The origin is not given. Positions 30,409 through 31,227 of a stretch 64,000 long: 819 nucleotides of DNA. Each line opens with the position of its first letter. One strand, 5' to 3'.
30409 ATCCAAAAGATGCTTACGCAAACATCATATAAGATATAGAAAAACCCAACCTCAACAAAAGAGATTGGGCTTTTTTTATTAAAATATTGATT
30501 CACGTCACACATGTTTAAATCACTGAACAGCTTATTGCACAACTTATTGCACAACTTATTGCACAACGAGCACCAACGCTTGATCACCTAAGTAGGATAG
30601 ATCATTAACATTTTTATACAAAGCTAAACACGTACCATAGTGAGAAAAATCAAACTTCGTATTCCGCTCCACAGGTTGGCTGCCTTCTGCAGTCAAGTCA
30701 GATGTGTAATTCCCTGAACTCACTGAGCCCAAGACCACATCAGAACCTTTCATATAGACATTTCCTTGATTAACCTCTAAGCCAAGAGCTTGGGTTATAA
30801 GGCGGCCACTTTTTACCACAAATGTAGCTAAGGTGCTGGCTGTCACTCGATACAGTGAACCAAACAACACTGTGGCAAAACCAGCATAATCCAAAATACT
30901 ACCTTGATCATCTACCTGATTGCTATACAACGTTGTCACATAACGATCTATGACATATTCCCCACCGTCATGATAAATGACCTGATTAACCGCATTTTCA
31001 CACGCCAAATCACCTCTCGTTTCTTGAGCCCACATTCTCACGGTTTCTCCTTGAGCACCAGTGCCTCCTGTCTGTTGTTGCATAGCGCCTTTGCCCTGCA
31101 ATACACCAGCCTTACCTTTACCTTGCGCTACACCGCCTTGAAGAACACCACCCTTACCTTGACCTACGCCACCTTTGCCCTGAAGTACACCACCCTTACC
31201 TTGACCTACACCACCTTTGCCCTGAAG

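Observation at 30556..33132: Tandem pair of paralogous lipoproteins: conserved Cys-bracketed C-terminal domain, unrelated disordered N-terminal linkers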

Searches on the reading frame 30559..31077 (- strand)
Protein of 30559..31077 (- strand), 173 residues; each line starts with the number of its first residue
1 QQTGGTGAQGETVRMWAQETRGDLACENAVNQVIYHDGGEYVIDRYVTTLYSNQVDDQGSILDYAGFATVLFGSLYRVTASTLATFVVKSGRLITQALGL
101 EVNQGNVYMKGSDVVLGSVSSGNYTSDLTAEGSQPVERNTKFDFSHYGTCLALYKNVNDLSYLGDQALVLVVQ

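Call 9: find_homologous_proteins(query=window:30559-31077:-, max_evalue=0.01)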
Query seq(173 aa): 81 candidates shared short words with the query, none scored E <= 0.01.

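Call 20: search_protein_representatives(alignment_id=A1)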
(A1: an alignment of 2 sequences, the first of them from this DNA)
Query: 2 sequences, 189 profile positions. Proteins with E-value up to 0.001 (for the whole library): 15; up to 1e-10: 3; up to 1e-30: 2. The best 15 are listed.
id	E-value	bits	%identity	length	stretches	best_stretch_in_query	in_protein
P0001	5.2e-89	313.7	-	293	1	1-189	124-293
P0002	2.4e-77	275.6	-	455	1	1-173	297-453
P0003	1.8e-13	67.3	-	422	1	9-173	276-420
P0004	4.9e-10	56.1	-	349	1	7-174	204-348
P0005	1.3e-09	54.7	-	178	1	8-179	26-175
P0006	5.6e-09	52.7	-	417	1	7-173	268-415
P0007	6.6e-09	52.4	-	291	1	5-181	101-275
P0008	1.5e-08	51.2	-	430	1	8-173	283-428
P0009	4.2e-08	49.8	-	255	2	114-178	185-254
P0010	1.1e-07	48.4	-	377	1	5-173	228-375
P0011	2.5e-07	47.3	-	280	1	9-178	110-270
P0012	2.3e-06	44.1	-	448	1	7-178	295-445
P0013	5.2e-05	39.7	-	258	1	10-187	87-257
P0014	6.6e-04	36.1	-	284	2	141-182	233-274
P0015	8.4e-04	35.8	-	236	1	83-182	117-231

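Call 29: find_encoding_contigs(protein=P0003, flank=6000, max_places=4)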
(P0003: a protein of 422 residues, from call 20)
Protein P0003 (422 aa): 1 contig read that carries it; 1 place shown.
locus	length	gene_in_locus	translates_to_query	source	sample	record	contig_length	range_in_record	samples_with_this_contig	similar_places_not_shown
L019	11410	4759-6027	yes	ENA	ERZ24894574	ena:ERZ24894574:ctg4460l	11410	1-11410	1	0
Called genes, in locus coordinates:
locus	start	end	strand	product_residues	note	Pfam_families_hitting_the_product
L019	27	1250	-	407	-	-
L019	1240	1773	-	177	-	-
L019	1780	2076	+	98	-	-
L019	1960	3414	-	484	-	PF00224:PK, PF02887:PK_C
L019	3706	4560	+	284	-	-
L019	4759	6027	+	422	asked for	-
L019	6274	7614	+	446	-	-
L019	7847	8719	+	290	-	-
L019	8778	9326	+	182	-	-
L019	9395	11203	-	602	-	PF17297:PEPCK_N, PF00821:PEPCK_GTP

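Call 30: find_encoding_contigs(protein=P0009, flank=6000, max_places=4)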
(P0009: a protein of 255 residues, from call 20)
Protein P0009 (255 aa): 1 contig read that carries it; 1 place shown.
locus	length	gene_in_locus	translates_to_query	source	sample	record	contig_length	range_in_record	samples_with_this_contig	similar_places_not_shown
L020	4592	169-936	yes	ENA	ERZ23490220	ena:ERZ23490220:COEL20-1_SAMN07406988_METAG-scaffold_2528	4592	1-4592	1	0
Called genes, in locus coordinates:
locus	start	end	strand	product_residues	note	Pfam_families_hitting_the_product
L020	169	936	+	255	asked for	-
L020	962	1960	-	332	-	PF14842:FliG_N (weak), PF14841:FliG_M, PF14842:FliG_N, PF01706:FliG_C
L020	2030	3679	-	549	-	PF17391:Urocanase_N, PF01175:Urocanase, PF17392:Urocanase_C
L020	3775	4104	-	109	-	-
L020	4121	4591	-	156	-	?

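Call 34: find_encoding_contigs(protein=P0010, flank=6000, max_places=3)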
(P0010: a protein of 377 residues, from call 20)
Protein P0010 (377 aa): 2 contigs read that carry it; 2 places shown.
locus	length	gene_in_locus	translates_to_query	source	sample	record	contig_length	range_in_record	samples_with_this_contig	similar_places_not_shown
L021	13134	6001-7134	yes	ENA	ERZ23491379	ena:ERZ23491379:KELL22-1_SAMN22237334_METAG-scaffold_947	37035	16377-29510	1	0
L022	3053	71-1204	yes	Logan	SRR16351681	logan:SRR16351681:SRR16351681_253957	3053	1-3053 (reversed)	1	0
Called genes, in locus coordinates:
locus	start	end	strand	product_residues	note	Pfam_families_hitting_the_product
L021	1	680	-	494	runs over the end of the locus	PF00749:tRNA-synt_1c, PF19269:Anticodon_2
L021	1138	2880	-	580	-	-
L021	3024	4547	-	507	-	PF00224:PK, PF02887:PK_C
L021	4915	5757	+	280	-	-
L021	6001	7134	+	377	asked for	-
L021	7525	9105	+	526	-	-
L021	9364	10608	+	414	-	-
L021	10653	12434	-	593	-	PF17297:PEPCK_N, PF00821:PEPCK_GTP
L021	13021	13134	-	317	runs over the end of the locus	PF13624:SurA_N_3, PF09312:SurA_N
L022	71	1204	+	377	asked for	-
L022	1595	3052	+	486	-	?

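Call 35: find_encoding_contigs(protein=P0008, flank=6000, max_places=3)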
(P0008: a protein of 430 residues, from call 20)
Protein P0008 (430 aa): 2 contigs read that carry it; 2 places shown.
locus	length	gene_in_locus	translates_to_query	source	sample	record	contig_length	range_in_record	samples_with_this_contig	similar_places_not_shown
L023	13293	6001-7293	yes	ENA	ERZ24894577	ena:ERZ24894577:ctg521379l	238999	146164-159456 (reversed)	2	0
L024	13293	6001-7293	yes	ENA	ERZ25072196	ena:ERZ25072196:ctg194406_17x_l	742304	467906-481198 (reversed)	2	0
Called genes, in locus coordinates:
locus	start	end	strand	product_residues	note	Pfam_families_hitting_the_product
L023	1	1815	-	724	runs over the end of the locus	-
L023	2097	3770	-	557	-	PF00224:PK, PF02887:PK_C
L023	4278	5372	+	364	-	-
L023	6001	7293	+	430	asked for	-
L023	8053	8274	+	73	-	-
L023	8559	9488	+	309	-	-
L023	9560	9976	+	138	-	-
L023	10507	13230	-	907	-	PF14236:DruA, PF13808:DDE_Tnp_1_assoc, PF01609:DDE_Tnp_1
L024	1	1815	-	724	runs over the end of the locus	-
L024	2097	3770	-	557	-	PF00224:PK, PF02887:PK_C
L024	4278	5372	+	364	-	-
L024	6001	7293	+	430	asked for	-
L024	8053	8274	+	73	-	-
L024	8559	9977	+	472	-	-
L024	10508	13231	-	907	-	PF14236:DruA, PF13808:DDE_Tnp_1_assoc, PF01609:DDE_Tnp_1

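Call 36: find_encoding_contigs(protein=P0012, flank=6000, max_places=3)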
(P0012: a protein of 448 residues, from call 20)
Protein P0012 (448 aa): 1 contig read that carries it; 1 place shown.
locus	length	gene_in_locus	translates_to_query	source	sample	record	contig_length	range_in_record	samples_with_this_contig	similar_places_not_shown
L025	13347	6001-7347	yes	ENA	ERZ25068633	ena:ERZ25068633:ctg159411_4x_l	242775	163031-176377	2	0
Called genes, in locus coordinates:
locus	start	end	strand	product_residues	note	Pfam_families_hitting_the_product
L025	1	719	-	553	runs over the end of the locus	PF01609:DDE_Tnp_1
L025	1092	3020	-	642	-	PF13620:CarboxypepD_reg (faint)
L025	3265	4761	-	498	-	PF00224:PK, PF02887:PK_C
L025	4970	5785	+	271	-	-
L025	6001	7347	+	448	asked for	-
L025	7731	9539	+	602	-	PF17297:PEPCK_N, PF00821:PEPCK_GTP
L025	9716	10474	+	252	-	-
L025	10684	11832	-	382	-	PF13624:SurA_N_3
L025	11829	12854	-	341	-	PF13145:Rotamase_2, PF13616:Rotamase_3 (weak), PF00639:Rotamase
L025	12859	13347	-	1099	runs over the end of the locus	PF02559:CarD_TRCF_RID, PF00270:DEAD, PF04851:ResIII, PF00271:Helicase_C, PF03461:TRCF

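Call 42: find_encoding_contigs(protein=P0006, flank=6000, max_places=3)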
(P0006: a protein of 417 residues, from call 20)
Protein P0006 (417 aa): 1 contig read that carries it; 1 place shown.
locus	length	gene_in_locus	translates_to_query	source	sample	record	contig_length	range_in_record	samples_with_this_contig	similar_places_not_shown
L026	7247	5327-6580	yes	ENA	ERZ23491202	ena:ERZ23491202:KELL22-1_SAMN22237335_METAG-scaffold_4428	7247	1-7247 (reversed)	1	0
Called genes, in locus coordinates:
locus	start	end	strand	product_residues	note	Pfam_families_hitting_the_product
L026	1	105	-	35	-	?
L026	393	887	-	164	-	PF01029:NusB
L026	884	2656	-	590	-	PF00926:DHBP_synthase, PF00925:GTP_cyclohydro2, PF00885:DMRL_synthase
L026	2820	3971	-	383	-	PF01168:Ala_racemase_N, PF00842:Ala_racemase_C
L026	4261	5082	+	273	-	-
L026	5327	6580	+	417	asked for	-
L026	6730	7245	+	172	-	?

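Call 43: find_encoding_contigs(protein=P0004, flank=6000, max_places=3)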
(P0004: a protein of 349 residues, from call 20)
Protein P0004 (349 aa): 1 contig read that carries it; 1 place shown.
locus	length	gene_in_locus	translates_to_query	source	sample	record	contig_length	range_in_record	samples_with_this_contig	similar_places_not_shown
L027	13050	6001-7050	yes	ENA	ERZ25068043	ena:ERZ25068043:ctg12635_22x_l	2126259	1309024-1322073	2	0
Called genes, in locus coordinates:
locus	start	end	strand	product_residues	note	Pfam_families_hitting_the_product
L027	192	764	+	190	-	-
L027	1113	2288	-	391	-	-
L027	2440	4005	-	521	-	PF00224:PK, PF02887:PK_C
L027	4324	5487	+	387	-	-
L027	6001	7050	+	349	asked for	-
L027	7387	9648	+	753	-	PF00324:AA_permease, PF13520:AA_permease_2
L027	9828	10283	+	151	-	-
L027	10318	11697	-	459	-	PF00364:Biotin_lipoyl, PF00198:2-oxoacid_dh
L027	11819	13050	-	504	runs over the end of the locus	PF01134:GIDA (faint), PF01262:AlaDh_PNT_C (faint), PF01266:DAO (faint), PF07992:Pyr_redox_2, PF12831:FAD_oxidored (weak), PF13738:Pyr_redox_3 (weak), PF00070:Pyr_redox, PF02852:Pyr_redox_dim, +3 more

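Call 53: find_encoding_contigs(protein=P0007, flank=6000, max_places=3)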
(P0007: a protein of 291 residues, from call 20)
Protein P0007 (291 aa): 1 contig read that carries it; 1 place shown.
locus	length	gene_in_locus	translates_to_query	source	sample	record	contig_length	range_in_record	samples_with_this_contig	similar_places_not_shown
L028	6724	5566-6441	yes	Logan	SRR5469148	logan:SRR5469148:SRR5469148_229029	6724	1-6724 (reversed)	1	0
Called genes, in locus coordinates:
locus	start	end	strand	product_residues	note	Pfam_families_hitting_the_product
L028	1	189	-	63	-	?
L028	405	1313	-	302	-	PF00160:Pro_isomerase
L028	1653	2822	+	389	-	PF08442:ATP-grasp_2, PF13549:ATP-grasp_5 (weak), PF24948:Citrate_synth_N, PF00549:Ligase_CoA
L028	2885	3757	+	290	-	PF02629:CoA_binding, PF13607:Succ_CoA_lig, PF00549:Ligase_CoA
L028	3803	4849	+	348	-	PF01565:FAD_binding_4, PF02873:MurB_C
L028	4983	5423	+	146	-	PF21157:DksA_N (weak), PF01258:zf-dskA_traR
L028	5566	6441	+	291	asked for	-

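Call 54: find_encoding_contigs(protein=P0013, flank=6000, max_places=3)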
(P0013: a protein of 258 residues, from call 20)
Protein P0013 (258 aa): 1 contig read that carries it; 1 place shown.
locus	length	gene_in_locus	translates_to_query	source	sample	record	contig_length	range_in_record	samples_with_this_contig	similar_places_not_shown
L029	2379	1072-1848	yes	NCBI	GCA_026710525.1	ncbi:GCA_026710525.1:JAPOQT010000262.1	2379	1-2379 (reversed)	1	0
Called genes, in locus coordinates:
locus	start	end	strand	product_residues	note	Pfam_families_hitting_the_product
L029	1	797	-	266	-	?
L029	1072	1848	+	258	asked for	-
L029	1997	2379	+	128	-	?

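Call 78: list_cluster_members(proteins=[P0003, P0004, P0005, P0006, P0007, P0008, P0009, P0010, P0012, P0013])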
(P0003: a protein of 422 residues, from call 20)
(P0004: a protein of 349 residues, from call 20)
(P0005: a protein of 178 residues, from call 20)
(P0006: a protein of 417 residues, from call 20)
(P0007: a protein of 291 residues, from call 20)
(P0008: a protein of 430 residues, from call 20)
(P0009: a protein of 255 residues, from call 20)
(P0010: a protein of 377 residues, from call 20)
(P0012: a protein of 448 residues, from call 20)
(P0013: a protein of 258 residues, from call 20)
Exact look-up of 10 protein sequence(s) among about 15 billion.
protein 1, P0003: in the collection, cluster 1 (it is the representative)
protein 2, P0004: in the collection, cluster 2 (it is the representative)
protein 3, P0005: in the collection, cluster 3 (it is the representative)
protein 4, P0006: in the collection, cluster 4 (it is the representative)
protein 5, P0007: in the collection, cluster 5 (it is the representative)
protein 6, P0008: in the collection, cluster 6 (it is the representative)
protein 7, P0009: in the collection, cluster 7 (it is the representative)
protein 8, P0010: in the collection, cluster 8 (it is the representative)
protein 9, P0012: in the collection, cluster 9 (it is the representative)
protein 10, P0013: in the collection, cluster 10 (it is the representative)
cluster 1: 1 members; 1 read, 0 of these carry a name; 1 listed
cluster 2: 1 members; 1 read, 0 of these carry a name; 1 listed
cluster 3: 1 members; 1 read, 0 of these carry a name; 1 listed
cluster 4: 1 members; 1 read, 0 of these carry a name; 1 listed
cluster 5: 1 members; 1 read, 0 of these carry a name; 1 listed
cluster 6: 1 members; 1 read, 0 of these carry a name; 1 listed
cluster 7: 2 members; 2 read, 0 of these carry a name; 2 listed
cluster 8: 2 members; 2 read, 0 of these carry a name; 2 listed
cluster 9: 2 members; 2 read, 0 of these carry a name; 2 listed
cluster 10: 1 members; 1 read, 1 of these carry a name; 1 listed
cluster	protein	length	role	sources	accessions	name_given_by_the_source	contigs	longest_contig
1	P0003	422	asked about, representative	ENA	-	-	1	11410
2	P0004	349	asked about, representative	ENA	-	-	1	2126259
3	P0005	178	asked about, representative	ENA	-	-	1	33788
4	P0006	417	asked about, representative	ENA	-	-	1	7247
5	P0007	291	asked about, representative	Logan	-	-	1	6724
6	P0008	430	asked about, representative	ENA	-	-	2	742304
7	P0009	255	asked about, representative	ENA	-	-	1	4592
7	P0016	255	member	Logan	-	-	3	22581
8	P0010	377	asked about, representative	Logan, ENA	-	-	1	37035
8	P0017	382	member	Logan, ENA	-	-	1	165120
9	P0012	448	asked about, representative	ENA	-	-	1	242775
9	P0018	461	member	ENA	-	-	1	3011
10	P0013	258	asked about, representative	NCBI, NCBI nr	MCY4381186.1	MAG: hypothetical protein OXC40_06435 [Proteobacteria bacterium] | hypothetical protein [Pseudomonadota bacterium]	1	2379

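Call 79: find_encoding_contigs(protein=P0016, flank=8000, max_places=3)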
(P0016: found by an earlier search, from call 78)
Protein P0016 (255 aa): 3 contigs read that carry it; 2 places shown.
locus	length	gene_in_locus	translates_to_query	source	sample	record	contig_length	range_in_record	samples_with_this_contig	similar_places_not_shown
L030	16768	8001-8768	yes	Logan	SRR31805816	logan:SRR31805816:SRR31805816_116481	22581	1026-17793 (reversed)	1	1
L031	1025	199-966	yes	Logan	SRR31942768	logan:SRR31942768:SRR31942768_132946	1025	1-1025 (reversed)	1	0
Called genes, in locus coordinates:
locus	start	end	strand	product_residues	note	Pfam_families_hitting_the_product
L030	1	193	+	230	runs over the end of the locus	PF02230:Abhydrolase_2, PF03959:FSH1, PF00561:Abhydrolase_1 (weak)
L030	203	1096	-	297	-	PF00892:EamA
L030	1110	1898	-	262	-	-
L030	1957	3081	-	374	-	PF01207:Dus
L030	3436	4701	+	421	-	PF02403:Seryl_tRNA_N, PF00587:tRNA-synt_2b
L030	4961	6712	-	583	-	PF09343:DUF2460 (faint)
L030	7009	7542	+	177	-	-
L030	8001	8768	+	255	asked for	-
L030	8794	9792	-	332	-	PF14842:FliG_N (weak), PF14841:FliG_M, PF14842:FliG_N (weak), PF01706:FliG_C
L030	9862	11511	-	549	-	PF17391:Urocanase_N, PF01175:Urocanase, PF17392:Urocanase_C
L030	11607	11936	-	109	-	-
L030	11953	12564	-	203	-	-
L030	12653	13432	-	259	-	PF01784:DUF34_NIF3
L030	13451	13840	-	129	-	PF00072:Response_reg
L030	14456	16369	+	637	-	PF02518:HATPase_c (weak), PF13589:HATPase_c_3, PF00183:HSP90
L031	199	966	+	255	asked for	-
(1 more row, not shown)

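Call 90: search_protein_families(library=pfam, proteins=[L021:1138-2880:-, L025:1092-3020:-, L023:1-1815:-, L019:27-1250:-, L027:1113-2288:-, L021:7525-9105:+, L019:6274-7614:+], max_evalue=0.1)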
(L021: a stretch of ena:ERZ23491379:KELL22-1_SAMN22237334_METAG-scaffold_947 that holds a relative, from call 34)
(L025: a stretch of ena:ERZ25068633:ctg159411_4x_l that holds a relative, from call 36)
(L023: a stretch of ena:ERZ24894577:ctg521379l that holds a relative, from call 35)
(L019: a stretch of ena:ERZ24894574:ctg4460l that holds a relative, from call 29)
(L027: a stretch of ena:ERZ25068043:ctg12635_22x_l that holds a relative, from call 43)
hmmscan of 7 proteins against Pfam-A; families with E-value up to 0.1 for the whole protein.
L021:1138-2880:- (580 aa): 0 families

L025:1092-3020:- (642 aa): 2 families
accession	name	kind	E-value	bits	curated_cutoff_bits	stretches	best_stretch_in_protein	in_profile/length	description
PF13620.12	CarboxypepD_reg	-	2.7e-05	24.9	32.3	0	122-158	7-47/82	Carboxypeptidase regulatory-like domain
PF17789.7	MG4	-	0.095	13.4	24.7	0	116-153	17-58/95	Macroglobulin domain MG4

L023:1-1815:- (605 aa): 0 families

L019:27-1250:- (407 aa): 0 families

L027:1113-2288:- (391 aa): 0 families

L021:7525-9105:+ (526 aa): 1 family
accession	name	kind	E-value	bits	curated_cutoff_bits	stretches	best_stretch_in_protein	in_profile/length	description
PF05965.19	FYRC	-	0.077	13.6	21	0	205-267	10-71/84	F/Y rich C-terminus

L019:6274-7614:+ (446 aa): 1 family
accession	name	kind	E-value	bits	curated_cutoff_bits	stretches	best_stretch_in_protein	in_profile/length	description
PF07084.17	Spot_14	-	0.0069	16.9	21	1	89-191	22-116/151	Thyroid hormone-inducible hepatic protein Spot 14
